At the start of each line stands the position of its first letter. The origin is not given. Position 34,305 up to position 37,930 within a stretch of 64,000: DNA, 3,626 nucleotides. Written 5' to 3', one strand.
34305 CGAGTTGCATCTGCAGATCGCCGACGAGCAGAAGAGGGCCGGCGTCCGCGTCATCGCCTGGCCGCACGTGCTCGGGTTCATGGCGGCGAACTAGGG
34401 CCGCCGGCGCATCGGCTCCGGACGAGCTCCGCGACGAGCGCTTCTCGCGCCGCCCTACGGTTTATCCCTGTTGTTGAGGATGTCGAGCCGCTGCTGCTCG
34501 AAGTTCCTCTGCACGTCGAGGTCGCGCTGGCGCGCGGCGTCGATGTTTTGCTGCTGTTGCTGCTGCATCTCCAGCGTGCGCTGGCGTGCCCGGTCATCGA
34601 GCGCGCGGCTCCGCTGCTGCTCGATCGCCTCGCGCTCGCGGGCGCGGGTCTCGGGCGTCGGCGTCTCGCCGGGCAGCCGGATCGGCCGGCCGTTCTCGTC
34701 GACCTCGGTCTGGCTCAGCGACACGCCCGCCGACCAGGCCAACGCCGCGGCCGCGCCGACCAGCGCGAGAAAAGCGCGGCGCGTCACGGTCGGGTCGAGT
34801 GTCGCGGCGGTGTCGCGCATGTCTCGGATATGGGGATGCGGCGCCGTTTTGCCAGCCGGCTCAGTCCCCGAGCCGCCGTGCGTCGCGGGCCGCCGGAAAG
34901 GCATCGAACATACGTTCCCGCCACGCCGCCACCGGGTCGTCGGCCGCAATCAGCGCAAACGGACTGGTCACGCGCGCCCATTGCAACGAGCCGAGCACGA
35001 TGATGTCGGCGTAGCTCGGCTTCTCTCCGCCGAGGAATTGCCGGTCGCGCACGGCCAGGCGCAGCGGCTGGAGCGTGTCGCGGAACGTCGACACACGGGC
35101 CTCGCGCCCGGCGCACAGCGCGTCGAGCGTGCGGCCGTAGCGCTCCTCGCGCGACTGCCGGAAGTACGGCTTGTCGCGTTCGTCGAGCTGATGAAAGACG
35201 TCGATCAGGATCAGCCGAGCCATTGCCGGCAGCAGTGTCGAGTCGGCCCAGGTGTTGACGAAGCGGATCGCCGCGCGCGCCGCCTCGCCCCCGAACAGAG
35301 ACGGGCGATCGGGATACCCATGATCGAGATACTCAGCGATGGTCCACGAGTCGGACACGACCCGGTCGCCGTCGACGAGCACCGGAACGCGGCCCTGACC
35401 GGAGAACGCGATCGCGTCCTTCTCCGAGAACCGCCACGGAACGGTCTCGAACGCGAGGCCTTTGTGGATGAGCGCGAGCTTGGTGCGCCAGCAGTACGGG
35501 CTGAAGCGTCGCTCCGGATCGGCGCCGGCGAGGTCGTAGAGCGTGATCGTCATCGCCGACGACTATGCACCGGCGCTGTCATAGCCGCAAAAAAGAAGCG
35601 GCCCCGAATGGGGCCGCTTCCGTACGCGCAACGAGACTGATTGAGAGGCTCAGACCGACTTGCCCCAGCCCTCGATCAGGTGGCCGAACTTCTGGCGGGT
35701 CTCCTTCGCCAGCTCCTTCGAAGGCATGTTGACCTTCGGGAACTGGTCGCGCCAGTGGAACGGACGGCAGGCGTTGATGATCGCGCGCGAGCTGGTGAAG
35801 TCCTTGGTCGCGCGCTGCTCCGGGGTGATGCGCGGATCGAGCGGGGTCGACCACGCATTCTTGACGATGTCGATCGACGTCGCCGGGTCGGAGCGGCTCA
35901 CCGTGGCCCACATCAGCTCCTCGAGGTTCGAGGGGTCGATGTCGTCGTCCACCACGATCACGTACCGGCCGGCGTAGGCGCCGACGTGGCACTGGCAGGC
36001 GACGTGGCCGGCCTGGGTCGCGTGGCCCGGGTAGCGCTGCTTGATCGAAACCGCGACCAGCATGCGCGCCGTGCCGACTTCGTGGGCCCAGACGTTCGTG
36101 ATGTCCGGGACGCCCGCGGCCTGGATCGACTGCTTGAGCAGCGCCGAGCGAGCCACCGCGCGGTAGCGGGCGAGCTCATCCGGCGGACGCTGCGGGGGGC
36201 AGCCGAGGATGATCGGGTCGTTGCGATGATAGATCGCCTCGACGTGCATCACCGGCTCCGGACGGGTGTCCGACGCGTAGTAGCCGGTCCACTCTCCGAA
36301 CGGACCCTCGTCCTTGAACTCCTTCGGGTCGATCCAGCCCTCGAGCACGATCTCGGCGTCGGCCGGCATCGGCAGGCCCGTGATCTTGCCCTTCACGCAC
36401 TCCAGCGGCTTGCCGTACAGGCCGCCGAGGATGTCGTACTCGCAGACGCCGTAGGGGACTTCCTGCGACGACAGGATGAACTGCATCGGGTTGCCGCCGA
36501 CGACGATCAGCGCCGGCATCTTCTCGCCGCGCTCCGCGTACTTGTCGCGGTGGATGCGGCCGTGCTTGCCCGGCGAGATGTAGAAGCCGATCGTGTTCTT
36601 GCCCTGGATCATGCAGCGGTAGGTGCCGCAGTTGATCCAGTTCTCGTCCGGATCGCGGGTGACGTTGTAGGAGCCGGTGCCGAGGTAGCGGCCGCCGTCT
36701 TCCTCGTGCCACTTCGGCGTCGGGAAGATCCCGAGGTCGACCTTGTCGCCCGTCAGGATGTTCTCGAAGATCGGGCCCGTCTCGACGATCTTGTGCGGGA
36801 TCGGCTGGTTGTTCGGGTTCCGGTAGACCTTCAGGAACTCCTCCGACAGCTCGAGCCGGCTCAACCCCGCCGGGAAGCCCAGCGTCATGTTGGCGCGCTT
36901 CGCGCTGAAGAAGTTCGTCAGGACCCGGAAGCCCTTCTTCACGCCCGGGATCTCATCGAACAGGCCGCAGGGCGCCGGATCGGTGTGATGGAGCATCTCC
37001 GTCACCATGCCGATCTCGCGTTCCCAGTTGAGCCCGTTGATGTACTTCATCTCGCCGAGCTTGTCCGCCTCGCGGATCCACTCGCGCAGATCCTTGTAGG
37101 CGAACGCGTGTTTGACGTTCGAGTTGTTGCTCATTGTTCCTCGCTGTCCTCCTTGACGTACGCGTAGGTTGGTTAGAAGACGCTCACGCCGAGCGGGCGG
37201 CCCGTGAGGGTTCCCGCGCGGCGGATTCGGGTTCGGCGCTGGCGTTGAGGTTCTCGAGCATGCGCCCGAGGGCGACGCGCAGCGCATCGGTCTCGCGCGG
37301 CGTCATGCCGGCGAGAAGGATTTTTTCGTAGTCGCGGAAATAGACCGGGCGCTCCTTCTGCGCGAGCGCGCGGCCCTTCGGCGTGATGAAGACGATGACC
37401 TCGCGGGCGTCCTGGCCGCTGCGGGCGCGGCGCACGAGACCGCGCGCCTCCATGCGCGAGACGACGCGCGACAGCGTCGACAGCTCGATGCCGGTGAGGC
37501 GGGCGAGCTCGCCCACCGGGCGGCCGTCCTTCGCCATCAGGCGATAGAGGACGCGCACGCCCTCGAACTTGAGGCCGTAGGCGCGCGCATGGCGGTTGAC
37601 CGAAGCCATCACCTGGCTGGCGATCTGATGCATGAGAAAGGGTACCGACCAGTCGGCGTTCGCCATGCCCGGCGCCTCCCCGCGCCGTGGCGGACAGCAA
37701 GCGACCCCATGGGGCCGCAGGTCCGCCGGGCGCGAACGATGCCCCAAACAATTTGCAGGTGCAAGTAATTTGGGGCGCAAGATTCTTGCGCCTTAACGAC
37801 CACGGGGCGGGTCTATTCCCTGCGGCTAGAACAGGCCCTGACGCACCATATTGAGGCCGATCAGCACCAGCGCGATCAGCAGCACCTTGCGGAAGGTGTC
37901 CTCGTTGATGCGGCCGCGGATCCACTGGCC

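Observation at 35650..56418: Dispersed Rieske-oxygenase-centred catabolic gene set of unknown substrate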

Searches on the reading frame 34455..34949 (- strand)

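Call 5: search_protein_families(library=pfam, proteins=[window:34455-34949:-])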
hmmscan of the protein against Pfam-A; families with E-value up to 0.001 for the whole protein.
window:34455-34949:- (164 aa): 0 families

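Call 98: search_protein_families(library=pfam, proteins=[window:34455-34949:-], max_evalue=1)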
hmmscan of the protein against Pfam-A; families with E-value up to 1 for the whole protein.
window:34455-34949:- (164 aa): 3 families
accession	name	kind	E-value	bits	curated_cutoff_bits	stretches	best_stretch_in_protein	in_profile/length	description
PF15620.11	CENP-C_mid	-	0.017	15.4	27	1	81-154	94-167/260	Centromere assembly component CENP-C middle DNMT3B-binding region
PF05757.16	PsbQ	-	0.019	15.5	26.9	1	50-128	39-114/204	Oxygen evolving enhancer protein 3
PF24072.1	T7_gp14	-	0.055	13.8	27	1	88-154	29-78/187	T7 virus internal virion protein gp14 family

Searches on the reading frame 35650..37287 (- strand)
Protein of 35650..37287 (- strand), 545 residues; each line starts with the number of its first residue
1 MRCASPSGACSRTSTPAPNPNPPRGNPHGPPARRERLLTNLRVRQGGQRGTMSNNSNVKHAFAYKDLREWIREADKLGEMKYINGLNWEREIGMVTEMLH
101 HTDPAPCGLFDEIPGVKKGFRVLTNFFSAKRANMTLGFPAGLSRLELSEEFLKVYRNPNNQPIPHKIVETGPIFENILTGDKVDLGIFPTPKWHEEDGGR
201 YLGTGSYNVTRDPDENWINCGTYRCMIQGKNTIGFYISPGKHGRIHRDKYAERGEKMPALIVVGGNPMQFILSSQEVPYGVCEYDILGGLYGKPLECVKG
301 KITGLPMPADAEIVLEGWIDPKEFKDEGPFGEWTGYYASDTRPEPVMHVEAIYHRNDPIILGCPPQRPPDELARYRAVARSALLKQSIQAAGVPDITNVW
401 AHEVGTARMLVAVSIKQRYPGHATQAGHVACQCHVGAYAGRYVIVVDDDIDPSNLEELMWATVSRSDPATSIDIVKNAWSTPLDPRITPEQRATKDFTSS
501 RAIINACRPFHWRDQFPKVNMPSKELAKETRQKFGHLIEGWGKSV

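Call 5: search_protein_families(library=pfam, proteins=[window:35650-37287:-])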
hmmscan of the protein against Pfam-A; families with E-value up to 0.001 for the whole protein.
window:35650-37287:- (545 aa): 3 families
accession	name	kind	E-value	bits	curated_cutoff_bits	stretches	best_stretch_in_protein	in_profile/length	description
PF01977.22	UbiD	-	1.9e-66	223.6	23.3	1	168-367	3-205/206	3-octaprenyl-4-hydroxybenzoate carboxy-lyase Rift-related domain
PF20696.2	UbiD_C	-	6.1e-28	97.8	24.2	1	378-506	6-127/127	3-octaprenyl-4-hydroxybenzoate carboxy-lyase C-terminal domain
PF20695.2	UbiD_N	-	0.00033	21.1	24.3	0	75-139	5-66/78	3-octaprenyl-4-hydroxybenzoate carboxy-lyase N-terminal domain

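Call 8: search_protein_families(library=ncbifam, proteins=[window:35650-37287:-], max_evalue=0.01)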
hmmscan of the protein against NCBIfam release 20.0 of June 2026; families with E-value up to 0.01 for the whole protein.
window:35650-37287:- (545 aa): 7 families
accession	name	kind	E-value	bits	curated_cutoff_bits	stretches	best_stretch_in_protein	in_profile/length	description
TIGR02724.1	phenyl_P_beta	equivalog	1.9e-90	303.5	468.95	1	66-528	2-461/472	phenylphosphate carboxylase subunit beta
TIGR00148.1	TIGR00148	subfamily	1.7e-84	284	244.85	1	68-494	2-429/438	UbiD family decarboxylase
NF041204.1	VdcC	exception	1.4e-72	244.6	650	1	64-511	1-440/467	non-oxidative hydroxyarylic acid decarboxylases subunit C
NF041219.1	BagN_FevL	exception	1.1e-60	205.6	1000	1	56-495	9-460/502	bagremycin/ferroverdin biosynthesis UbiD family decarboxylase BagN/FevL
TIGR03701.1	mena_SCO4490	equivalog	8.4e-58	196.1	495.9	1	156-476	100-415/433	menaquinone biosynthesis decarboxylase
TIGR02723.1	phenyl_P_alpha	equivalog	4.5e-52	177.3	564.6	1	63-513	6-449/485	phenylphosphate carboxylase subunit alpha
NF008175.0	PRK10922.1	equivalog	9.3e-45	153.1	788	1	61-478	3-433/497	4-hydroxy-3-polyprenylbenzoate decarboxylase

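Call 47: search_solved_structures(query=window:35650-37122:-, max_evalue=1e-10)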
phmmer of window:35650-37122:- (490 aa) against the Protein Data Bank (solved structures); distinct sequences matched with E-value up to 1e-10: 38.
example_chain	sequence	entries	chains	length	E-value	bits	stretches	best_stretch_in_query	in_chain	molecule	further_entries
7pda_A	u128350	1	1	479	5.8e-108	365.4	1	8-478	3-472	UbiD family decarboxylase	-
7abo_C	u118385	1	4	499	1.4e-55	192.6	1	13-460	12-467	UbiD-like decarboxylase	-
7abn_D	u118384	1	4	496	1.4e-55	192.6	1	13-460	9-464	UbiD-like decarboxylase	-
4ip2_A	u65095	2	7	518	1.6e-55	192.4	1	14-460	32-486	Aromatic Acid Decarboxylase | PA0254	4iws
7nf0_A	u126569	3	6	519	2.8e-48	168.5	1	31-425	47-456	Ferulic acid decarboxylase 1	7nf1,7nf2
7ae4_A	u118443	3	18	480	7.9e-48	167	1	7-441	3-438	Phenolic acid decarboxylase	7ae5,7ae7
7ney_A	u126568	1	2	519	7.1e-47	163.9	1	34-416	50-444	Ferulic acid decarboxylase 1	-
6da6_A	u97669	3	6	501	3.3e-45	158.4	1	76-450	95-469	UbiD-like decarboxylase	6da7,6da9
9gqr_A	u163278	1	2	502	8.8e-42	147.1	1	30-454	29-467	decarboxylase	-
6h6x_B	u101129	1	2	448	3.8e-40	141.7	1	105-468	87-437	3-polyprenyl-4-hydroxybenzoate decarboxylase and related decarboxylases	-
6h6v_A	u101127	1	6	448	5e-40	141.3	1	105-468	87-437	3-polyprenyl-4-hydroxybenzoate decarboxylase and related decarboxylases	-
5m1c_A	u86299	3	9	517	1.3e-39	139.9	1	6-428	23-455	3-octaprenyl-4-hydroxybenzoate carboxy-lyase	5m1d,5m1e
2idb_A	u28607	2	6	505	1.7e-39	139.5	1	7-428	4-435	3-octaprenyl-4-hydroxybenzoate carboxy-lyase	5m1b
6tie_AAA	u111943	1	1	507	2.1e-37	132.6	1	40-430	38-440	Ferulic acid decarboxylase 1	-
6tib_AAA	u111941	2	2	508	2.1e-37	132.6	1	40-430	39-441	Ferulic acid decarboxylase 1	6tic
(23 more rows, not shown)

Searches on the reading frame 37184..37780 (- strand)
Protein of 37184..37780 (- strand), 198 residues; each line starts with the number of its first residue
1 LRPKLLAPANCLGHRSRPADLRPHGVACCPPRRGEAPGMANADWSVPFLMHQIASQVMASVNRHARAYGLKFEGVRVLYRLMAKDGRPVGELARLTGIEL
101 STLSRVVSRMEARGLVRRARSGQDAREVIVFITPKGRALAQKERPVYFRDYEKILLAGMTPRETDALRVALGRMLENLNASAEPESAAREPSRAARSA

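Call 5: search_protein_families(library=pfam, proteins=[window:37184-37780:-])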
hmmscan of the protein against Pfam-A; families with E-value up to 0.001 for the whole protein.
window:37184-37780:- (198 aa): 12 families
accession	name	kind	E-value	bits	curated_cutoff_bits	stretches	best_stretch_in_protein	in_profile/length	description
PF12802.13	MarR_2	-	4.2e-13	49.7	27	1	68-126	1-60/61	MarR family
PF01047.28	MarR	-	8.8e-10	38.8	24.6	1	76-128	7-59/59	MarR family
PF22381.2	Staph_reg_Sar_Rot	-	2.6e-09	37.5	27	1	66-141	8-83/85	Transcriptional regulator SarA/Rot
PF09339.16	HTH_IclR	-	3.3e-06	27.2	22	1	74-118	5-50/52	IclR helix-turn-helix domain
PF01978.25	TrmB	-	5.9e-05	23.3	25.6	1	67-121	3-57/68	Sugar-specific transcriptional regulator TrmB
PF13412.12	HTH_24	-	9.2e-05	22.4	21.9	1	76-117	7-48/48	Winged helix-turn-helix DNA-binding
PF13463.12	HTH_27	-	0.00016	22.3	22.2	1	90-136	22-68/68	Winged helix DNA-binding domain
PF13545.12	HTH_Crp_2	-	0.00021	21.6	27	1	90-119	26-56/70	Crp-like helix-turn-helix domain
PF12840.13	HTH_20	-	0.00023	21.5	27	1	78-117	9-49/51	Helix-turn-helix domain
PF13518.12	HTH_28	-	0.00049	20.6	25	0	81-117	8-46/52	Helix-turn-helix domain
PF13551.12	HTH_29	-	0.00053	20.5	28.1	0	81-122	6-51/64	Winged helix-turn helix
PF25213.1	HVO_A0261_N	-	0.00065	20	35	0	76-121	15-59/86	HVO_A0261 N-terminal domain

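Call 8: search_protein_families(library=ncbifam, proteins=[window:37184-37780:-], max_evalue=0.01)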
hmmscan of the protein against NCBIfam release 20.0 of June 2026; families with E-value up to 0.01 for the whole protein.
window:37184-37780:- (198 aa): 18 families
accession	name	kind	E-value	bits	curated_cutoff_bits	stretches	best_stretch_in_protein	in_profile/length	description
TIGR04472.1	reg_rSAM_mob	hypoth_equivalog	2.6e-12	47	240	1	75-180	34-138/141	radical SAM mobile pair system MarR family transcriptional regulator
TIGR02337.1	HpaR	equivalog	2e-10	40.6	121.2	1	55-154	11-110/130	homoprotocatechuate degradation operon regulator HpaR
NF053777.1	Saro0803TransReg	equivalog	3.9e-09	36.3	200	1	67-174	32-138/140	Saro_0803 family transcriptional regulator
NF045593.1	bilirub_TF_BilQ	equivalog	4.4e-07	29.7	125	1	90-175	48-132/135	bilirubin utilization transcriptional regulator BilQ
NF052438.1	TransRegRv0880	equivalog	5.2e-07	29.6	220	1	88-174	50-135/143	Rv0880 family HTH-type transcriptional regulator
NF052638.1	TransRegOhrRVib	equivalog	6.8e-07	29.1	200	1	70-145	35-110/141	transcriptional regulator OhrR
NF050133.1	TransRegFabT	equivalog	4.1e-06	27.1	200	1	91-178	48-134/138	fatty acid biosynthesis transcriptional regulator FabT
NF033788.1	HTH_metalloreg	subfamily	5.3e-06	26.2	55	1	76-124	15-63/77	metalloregulator ArsR/SmtB family transcription factor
NF002926.0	PRK03573.1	equivalog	2.1e-05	24.5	120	1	90-177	50-136/144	transcriptional regulator SlyA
NF008565.1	PRK11512.1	equivalog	3.2e-05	24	240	1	89-175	57-143/144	multiple antibiotic resistance transcriptional regulator MarR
TIGR01889.1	Staph_reg_Sar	paralog_domain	4.2e-05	23.8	62.6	1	66-141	19-98/109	staphylococcal accessory regulator family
TIGR01884.1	cas_HTH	subfamily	0.00015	21.2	60.2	1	73-119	143-189/202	CRISPR-associated CARF protein Csa3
NF041230.1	BagL_FevM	exception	0.00024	21.2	230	1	90-138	58-106/145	MarR family transcriptional regulator BagL/FevM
NF053606.1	Sta1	subfamily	0.00054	20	80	1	67-125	15-73/100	Sta1 family transcriptional regulator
NF010349.0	PRK13777.1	equivalog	0.00075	18.9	153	1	66-155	40-129/190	HTH-type transcriptional regulator Hpr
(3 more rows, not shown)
